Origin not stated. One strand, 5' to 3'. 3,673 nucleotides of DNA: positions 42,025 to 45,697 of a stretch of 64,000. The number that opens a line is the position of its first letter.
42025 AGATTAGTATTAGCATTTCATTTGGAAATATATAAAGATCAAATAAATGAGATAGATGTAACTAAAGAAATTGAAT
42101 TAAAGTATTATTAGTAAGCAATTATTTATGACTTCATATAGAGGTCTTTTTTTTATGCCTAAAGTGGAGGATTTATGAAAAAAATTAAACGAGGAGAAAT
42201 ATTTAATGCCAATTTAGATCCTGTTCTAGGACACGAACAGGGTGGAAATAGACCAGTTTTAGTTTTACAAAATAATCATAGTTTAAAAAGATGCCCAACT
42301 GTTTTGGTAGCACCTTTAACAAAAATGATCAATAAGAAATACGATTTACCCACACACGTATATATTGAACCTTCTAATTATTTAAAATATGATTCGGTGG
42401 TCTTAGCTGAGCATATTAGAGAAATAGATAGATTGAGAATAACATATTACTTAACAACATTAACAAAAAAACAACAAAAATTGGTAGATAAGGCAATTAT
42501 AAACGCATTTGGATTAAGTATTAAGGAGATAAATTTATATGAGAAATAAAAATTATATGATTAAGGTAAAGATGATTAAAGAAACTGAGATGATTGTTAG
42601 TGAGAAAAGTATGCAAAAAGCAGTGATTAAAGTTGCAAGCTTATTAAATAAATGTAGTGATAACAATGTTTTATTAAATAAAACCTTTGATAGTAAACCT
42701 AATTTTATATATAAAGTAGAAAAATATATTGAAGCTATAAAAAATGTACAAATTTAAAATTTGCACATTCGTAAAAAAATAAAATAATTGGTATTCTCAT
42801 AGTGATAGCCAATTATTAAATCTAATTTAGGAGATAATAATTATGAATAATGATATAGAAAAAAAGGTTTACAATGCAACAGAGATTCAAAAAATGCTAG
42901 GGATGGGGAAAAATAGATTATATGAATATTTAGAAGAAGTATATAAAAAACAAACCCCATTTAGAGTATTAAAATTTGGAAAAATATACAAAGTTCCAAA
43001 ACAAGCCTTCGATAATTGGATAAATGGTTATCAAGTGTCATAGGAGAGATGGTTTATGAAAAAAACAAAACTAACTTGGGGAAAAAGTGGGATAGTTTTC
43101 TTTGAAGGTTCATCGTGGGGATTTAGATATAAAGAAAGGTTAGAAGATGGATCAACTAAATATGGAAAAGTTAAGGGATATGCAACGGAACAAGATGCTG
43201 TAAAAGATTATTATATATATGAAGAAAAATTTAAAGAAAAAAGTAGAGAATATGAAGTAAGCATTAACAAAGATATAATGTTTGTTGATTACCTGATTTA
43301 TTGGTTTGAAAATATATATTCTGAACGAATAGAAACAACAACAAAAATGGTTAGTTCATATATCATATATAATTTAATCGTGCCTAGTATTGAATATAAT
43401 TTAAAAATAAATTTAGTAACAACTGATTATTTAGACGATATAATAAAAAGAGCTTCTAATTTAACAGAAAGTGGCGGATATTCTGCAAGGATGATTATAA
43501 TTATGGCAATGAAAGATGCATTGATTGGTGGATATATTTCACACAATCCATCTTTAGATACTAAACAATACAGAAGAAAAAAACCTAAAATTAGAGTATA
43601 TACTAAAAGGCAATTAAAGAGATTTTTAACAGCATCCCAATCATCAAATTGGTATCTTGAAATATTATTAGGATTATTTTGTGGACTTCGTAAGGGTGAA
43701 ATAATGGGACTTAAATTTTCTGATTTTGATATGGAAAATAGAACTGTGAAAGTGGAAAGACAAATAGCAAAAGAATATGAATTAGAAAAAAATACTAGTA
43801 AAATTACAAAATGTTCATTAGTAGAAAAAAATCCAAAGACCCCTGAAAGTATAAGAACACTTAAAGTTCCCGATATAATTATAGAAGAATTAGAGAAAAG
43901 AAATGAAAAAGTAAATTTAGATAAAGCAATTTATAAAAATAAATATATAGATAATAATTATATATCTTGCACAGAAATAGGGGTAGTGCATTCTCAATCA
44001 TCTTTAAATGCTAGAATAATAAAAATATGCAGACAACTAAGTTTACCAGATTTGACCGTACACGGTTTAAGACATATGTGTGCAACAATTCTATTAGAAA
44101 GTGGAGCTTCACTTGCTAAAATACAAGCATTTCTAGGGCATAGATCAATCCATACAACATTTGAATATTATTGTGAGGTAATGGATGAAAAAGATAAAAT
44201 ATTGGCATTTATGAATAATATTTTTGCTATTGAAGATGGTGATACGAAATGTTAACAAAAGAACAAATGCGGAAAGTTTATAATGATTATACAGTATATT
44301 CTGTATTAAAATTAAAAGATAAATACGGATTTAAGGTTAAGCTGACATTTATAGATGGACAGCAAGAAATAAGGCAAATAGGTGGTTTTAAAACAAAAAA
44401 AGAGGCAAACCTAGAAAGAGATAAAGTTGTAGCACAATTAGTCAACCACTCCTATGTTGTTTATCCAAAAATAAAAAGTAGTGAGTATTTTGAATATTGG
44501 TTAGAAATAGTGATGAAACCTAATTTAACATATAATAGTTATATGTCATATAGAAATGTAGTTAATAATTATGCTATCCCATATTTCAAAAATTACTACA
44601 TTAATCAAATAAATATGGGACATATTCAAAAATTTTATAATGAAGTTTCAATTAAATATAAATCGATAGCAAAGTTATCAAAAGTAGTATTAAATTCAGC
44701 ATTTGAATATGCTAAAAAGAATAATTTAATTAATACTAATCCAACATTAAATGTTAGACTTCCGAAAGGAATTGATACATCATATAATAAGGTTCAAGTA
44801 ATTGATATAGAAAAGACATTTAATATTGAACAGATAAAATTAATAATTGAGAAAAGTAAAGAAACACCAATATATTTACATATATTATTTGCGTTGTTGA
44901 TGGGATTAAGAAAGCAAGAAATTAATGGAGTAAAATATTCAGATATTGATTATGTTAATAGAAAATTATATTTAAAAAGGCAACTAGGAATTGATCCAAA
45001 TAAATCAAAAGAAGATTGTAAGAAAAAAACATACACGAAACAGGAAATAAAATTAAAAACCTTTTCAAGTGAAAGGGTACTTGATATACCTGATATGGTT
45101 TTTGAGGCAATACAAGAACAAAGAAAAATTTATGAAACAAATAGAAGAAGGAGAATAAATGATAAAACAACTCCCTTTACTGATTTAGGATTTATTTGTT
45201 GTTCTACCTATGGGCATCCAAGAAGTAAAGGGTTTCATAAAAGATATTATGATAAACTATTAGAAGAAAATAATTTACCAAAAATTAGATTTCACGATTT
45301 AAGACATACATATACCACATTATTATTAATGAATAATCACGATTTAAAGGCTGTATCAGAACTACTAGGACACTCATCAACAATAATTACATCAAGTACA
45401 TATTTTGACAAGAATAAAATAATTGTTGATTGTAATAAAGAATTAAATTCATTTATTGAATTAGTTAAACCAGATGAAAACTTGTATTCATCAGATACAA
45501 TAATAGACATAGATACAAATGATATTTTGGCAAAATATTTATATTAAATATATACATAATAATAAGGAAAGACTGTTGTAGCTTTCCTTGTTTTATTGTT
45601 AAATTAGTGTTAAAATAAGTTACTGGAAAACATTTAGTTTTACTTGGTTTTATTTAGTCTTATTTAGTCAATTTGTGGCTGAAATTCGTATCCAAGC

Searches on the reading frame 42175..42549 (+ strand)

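Call 47: search_protein_families(library=pfam, proteins=[window:42175-42549:+], max_evalue=0.01)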
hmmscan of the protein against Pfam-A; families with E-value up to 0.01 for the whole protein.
window:42175-42549:+ (124 aa): 1 family
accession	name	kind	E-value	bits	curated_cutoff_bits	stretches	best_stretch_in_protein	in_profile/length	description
PF02452.23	PemK_toxin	-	3.3e-27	95.3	23.1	1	5-111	1-108/109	PemK-like, MazF-like toxin of type II toxin-antitoxin system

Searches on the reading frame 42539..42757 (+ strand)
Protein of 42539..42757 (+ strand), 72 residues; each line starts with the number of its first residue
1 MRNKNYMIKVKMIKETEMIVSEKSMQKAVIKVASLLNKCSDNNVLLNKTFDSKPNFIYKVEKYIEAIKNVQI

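Call 76: search_protein_families(library=pfam, proteins=[window:42539-42757:+], max_evalue=1)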
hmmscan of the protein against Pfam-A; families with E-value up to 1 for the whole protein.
window:42539-42757:+ (72 aa): 1 family
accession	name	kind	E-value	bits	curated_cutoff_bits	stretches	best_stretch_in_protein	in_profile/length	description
PF24164.1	TMP_N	-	0.03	15.2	27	1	11-65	4-61/82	Tape measure protein N-terminal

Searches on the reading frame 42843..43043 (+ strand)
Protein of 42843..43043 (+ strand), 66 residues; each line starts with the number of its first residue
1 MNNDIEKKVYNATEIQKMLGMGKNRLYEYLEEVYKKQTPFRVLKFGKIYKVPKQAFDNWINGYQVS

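Call 76: search_protein_families(library=pfam, proteins=[window:42843-43043:+], max_evalue=1)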
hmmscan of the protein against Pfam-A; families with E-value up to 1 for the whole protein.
window:42843-43043:+ (66 aa): 3 families
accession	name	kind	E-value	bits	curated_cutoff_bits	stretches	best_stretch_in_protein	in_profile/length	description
PF12728.13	HTH_17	-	0.00027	21.6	27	1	10-62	2-49/51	Helix-turn-helix domain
PF03374.19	ANT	-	0.0073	17.1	25.3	1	7-32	21-46/108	Phage antirepressor protein KilAC domain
PF12395.13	DUF3658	-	0.016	15.6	23.3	1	23-60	13-50/107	Protein of unknown function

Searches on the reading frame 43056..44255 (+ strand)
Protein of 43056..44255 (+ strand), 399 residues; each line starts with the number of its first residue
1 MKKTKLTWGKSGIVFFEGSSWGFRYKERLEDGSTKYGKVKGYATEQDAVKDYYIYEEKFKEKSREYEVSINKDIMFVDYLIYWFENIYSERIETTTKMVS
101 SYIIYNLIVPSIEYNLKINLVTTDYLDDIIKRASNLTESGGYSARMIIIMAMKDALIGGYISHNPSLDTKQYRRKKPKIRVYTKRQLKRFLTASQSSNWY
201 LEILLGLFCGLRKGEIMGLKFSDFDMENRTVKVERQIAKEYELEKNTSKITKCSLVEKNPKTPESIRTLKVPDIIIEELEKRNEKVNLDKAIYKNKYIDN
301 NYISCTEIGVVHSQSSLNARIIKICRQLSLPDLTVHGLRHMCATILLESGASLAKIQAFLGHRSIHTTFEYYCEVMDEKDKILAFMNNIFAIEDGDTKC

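Call 13: search_protein_families(library=pfam, proteins=[window:43056-44255:+], max_evalue=0.01)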
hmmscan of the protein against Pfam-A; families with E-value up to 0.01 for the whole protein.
window:43056-44255:+ (399 aa): 2 families
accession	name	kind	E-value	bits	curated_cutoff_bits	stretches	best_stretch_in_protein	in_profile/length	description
PF00589.27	Phage_integrase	-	3.1e-20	73.1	27.1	1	183-376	4-169/172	Phage integrase family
PF14659.12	Phage_int_SAM_3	-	0.00058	20.5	22.6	1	76-131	2-55/58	Phage integrase, N-terminal SAM-like domain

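Call 48: search_protein_families(library=ncbifam, proteins=[window:43056-44255:+], max_evalue=0.001)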
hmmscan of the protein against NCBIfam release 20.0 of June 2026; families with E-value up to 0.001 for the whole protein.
window:43056-44255:+ (399 aa): 10 families
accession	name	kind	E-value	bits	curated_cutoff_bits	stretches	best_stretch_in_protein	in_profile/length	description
NF040815.2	recomb_XerA_Arch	equivalog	3.1e-16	59.7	220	2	312-377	191-257/263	site-specific tyrosine recombinase/integron integrase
TIGR02225.1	recomb_XerD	equivalog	1.4e-13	50.8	329.6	1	322-376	221-275/290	site-specific tyrosine recombinase XerD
TIGR02224.1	recomb_XerC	equivalog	4.6e-13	49.2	335.15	1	313-371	215-274/295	tyrosine recombinase XerC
TIGR02249.1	integrase_gron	subfamily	8.2e-11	41.8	265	1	333-379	259-304/315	integron integrase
NF001399.0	PRK00283.1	subfamily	8.8e-10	38.3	279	1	331-379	240-287/300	tyrosine recombinase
NF003462.0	PRK05084.1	equivalog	9.6e-10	37.7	267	1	314-381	285-351/360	tyrosine recombinase XerS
NF002331.0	PRK01287.1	subfamily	1.8e-09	37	371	1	334-371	272-309/365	site-specific tyrosine recombinase XerC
NF007370.0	PRK09870.1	subfamily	1.2e-07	31.6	221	0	333-371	138-176/200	tyrosine-type DNA invertase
NF007371.0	PRK09871.1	subfamily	3.1e-07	30.1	222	1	335-372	135-172/198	tyrosine-type DNA invertase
NF011946.0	PRK15417.1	equivalog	0.00076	18.7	435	0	334-371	275-312/337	integron integrase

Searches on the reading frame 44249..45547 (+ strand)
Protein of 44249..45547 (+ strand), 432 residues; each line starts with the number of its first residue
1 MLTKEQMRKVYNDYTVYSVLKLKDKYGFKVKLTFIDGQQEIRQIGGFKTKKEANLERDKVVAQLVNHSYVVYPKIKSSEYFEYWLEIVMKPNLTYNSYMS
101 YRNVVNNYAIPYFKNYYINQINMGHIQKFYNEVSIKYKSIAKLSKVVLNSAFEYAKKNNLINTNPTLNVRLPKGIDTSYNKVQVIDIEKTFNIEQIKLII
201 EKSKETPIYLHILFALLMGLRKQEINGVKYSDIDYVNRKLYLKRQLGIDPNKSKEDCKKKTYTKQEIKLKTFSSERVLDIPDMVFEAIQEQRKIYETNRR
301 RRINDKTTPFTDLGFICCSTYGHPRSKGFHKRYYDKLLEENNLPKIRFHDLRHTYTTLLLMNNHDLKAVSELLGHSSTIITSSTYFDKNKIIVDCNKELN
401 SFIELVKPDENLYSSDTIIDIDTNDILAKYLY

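Call 13: search_protein_families(library=pfam, proteins=[window:44249-45547:+], max_evalue=0.01)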
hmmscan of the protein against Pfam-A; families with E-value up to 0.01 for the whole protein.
window:44249-45547:+ (432 aa): 3 families
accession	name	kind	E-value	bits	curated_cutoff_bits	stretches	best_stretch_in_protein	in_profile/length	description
PF00589.27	Phage_integrase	-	1.8e-16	60.9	27.1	1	194-390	6-170/172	Phage integrase family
PF14659.12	Phage_int_SAM_3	-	1.3e-13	51.4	22.6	1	78-133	3-57/58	Phage integrase, N-terminal SAM-like domain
PF22022.2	Phage_int_M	-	0.0059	17.2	27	0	83-169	7-93/96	Phage integrase central domain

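Call 29: find_related_loci(query=window:44249-45547:+, collection=genome_contigs, flank=4000)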
Query window:44249-45547:+ (432 aa) in genome_contigs; peptide patterns used: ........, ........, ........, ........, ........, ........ (x = any residue, [..] = any of these).
443 stretches matched a pattern; 6 encode a relative of the query (tblastn E <= 1e-3); 6 distinct loci.
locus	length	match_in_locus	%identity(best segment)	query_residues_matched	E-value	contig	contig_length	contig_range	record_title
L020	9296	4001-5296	100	1-432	0e+0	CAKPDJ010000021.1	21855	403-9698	MAG: uncultured Bacilli bacterium isolate REFINED_METABAT215_TOP10_CONTIGS_1500_ASSEMBLY_K77_MERGED__Hadza_PheChl_Fiber-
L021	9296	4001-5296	99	1-432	0e+0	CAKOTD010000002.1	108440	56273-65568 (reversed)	MAG: uncultured Bacilli bacterium isolate REFINED_METABAT215_TOP10_CONTIGS_1500_ASSEMBLY_K77_MERGED__Hadza_MoBio_hadza-A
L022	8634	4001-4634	62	222-431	3e-58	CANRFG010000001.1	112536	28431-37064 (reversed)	MAG: uncultured Bacilli bacterium isolate Lapin-023__bin93 genome assembly, contig: Lapin-023__NODE_208_length_112536_co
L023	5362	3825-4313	27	192-386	6e-8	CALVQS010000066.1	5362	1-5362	MAG: uncultured Bacilli bacterium isolate BRZ_V__bin2 genome assembly, contig: BRZ_V__NODE_23405_length_5362_cov_14.2754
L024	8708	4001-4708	26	152-385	4e-7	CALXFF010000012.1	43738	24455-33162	MAG: uncultured Clostridia bacterium isolate BRZ_GP__bin67 genome assembly, contig: BRZ_GP__NODE_1032_length_43738_cov_8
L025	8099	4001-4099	58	375-407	2e-6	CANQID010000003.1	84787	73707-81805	MAG: uncultured Bacilli bacterium isolate Lapin-030__bin39 genome assembly, contig: Lapin-030__NODE_392_length_84787_cov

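Call 48: search_protein_families(library=ncbifam, proteins=[window:44249-45547:+], max_evalue=0.001)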
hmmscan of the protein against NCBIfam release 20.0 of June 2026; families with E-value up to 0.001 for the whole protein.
window:44249-45547:+ (432 aa): 7 families
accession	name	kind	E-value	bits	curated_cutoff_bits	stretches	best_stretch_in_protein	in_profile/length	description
TIGR02224.1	recomb_XerC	equivalog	1.1e-13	51.2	335.15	1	314-382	203-271/295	tyrosine recombinase XerC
NF001399.0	PRK00283.1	subfamily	1.3e-13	50.9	279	2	345-378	241-274/300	tyrosine recombinase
TIGR02225.1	recomb_XerD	equivalog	2.4e-13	50.1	329.6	2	322-381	208-268/290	site-specific tyrosine recombinase XerD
NF040815.2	recomb_XerA_Arch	equivalog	6.5e-10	39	220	1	341-381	207-248/263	site-specific tyrosine recombinase/integron integrase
NF003462.0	PRK05084.1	equivalog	3.2e-05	22.8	267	1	347-382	304-339/360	tyrosine recombinase XerS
TIGR02249.1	integrase_gron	subfamily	3.4e-05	23.4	265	1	345-378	258-291/315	integron integrase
NF002331.0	PRK01287.1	subfamily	0.00092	18.3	371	0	348-378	273-303/365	site-specific tyrosine recombinase XerC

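Call 70: find_homologous_proteins(query=window:44249-45547:+, max_evalue=1e-20)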
Query window:44249-45547:+ (432 aa): 778 proteins with E <= 1e-20 among 7104 candidates; the best 120 are listed.
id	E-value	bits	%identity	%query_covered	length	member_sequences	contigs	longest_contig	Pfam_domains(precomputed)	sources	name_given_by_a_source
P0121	1.1e-279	945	99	100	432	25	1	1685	PF14659.13,PF00589.28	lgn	-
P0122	1.1e-250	849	88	100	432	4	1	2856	PF14659.13,PF00589.28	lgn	-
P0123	5.4e-199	679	69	100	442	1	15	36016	PF14659.13,PF00589.28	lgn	-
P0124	9.5e-192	655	72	98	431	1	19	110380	PF14659.13,PF00589.28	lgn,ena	-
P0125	2.3e-191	654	67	100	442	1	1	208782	PF14659.13,PF00589.28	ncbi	-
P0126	3.0e-187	640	68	100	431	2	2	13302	PF14659.13,PF22022.3,PF00589.28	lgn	-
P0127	4.4e-186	636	71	95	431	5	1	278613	PF14659.13,PF22022.3,PF00589.28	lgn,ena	-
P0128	6.2e-186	636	67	99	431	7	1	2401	PF14659.13,PF22022.3,PF00589.28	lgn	-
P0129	1.6e-185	635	66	100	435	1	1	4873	PF14659.13,PF00589.28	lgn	-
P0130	2.3e-185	634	69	98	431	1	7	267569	PF14659.13,PF00589.28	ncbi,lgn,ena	-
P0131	2.9e-185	634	65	100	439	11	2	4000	PF14659.13,PF00589.28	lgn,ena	-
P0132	3.7e-184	630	69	98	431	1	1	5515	PF14659.13,PF00589.28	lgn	-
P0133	1.9e-181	621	65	100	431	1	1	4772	PF14659.13,PF00589.28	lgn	-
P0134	3.7e-181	620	66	98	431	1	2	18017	PF14659.13,PF00589.28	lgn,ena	-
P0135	6.6e-181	619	64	100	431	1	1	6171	PF14659.13,PF00589.28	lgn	-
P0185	7.8e-142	491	57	93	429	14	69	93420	PF14659.13,PF00589.28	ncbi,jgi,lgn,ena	jgi:integrase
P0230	5.3e-126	439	52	96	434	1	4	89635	PF14659.13,PF00589.28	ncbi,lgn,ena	-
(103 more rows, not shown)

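Call 71: find_encoding_contigs(protein=P0185, flank=4000, max_places=4)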
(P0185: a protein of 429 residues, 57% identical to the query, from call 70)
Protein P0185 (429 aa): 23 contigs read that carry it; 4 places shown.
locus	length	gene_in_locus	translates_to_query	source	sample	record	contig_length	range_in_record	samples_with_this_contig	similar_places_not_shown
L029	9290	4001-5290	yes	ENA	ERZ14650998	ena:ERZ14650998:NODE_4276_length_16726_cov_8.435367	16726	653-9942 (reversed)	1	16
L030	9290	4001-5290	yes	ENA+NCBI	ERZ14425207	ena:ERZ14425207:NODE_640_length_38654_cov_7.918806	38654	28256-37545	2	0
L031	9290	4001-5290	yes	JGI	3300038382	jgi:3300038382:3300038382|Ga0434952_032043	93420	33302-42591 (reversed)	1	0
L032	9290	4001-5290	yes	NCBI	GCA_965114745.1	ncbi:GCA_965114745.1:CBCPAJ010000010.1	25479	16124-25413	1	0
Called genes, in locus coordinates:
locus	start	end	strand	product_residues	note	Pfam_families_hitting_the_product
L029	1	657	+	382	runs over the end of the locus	-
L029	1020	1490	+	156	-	PF08281:Sigma70_r4_2 (weak)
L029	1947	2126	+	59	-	-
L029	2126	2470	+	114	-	PF02452:PemK_toxin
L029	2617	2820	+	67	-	PF12728:HTH_17 (faint)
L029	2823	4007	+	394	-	PF00589:Phage_integrase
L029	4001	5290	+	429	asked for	PF14659:Phage_int_SAM_3, PF00589:Phage_integrase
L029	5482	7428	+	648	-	PF00270:DEAD (faint), PF04851:ResIII, PF17757:UvrB_inter, PF27431:UvrB_3rd, PF00271:Helicase_C, PF12344:UvrB, PF02151:UVR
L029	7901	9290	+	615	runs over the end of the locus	PF19484:DUF6020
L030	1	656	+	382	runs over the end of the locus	-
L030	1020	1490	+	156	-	PF08281:Sigma70_r4_2 (weak)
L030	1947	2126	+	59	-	-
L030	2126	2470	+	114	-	PF02452:PemK_toxin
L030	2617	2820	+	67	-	PF12728:HTH_17 (faint)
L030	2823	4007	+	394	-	PF00589:Phage_integrase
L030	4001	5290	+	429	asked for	PF14659:Phage_int_SAM_3, PF00589:Phage_integrase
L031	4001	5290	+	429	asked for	PF14659:Phage_int_SAM_3, PF00589:Phage_integrase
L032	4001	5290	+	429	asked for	PF14659:Phage_int_SAM_3, PF00589:Phage_integrase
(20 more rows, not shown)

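Call 72: find_encoding_contigs(protein=P0230, flank=4000, max_places=3)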
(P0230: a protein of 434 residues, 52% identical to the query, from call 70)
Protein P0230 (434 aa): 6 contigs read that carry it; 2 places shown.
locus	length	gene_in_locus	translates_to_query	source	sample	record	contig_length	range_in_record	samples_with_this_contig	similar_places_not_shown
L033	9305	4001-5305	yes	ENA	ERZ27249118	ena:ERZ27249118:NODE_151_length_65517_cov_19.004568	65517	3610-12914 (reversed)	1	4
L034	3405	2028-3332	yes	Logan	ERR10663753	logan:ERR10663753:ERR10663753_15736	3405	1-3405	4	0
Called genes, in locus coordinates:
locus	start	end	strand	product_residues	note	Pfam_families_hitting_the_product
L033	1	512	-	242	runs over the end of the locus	-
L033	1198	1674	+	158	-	-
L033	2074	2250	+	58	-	-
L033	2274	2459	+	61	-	-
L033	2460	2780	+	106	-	-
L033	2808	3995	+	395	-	PF00589:Phage_integrase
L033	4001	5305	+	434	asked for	PF14659:Phage_int_SAM_3, PF00589:Phage_integrase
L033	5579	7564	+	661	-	PF00270:DEAD (faint), PF04851:ResIII, PF17757:UvrB_inter, PF27431:UvrB_3rd, PF00271:Helicase_C, PF12344:UvrB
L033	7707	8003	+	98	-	PF07873:YabP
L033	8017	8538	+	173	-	PF09578:Spore_YabQ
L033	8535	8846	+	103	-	PF04977:DivIC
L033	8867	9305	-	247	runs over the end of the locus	PF04294:VanW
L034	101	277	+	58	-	-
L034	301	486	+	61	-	-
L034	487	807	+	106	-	-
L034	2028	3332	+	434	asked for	PF14659:Phage_int_SAM_3, PF00589:Phage_integrase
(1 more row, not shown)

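Call 73: find_encoding_contigs(protein=P0125, flank=4000, max_places=2)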
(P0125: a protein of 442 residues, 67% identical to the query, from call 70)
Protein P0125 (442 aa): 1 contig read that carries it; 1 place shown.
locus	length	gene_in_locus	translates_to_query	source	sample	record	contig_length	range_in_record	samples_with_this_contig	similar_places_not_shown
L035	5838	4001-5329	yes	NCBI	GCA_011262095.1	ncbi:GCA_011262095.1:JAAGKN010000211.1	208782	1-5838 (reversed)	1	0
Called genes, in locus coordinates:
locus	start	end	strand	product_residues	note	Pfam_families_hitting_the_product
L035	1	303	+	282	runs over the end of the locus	PF00149:Metallophos, PF12850:Metallophos_2 (weak)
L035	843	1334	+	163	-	PF08281:Sigma70_r4_2 (faint)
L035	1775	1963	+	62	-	-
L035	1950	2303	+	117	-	PF02452:PemK_toxin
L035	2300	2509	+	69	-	-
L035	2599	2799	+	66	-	-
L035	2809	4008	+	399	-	PF00589:Phage_integrase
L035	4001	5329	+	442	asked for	PF14659:Phage_int_SAM_3, PF00589:Phage_integrase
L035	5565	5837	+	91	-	?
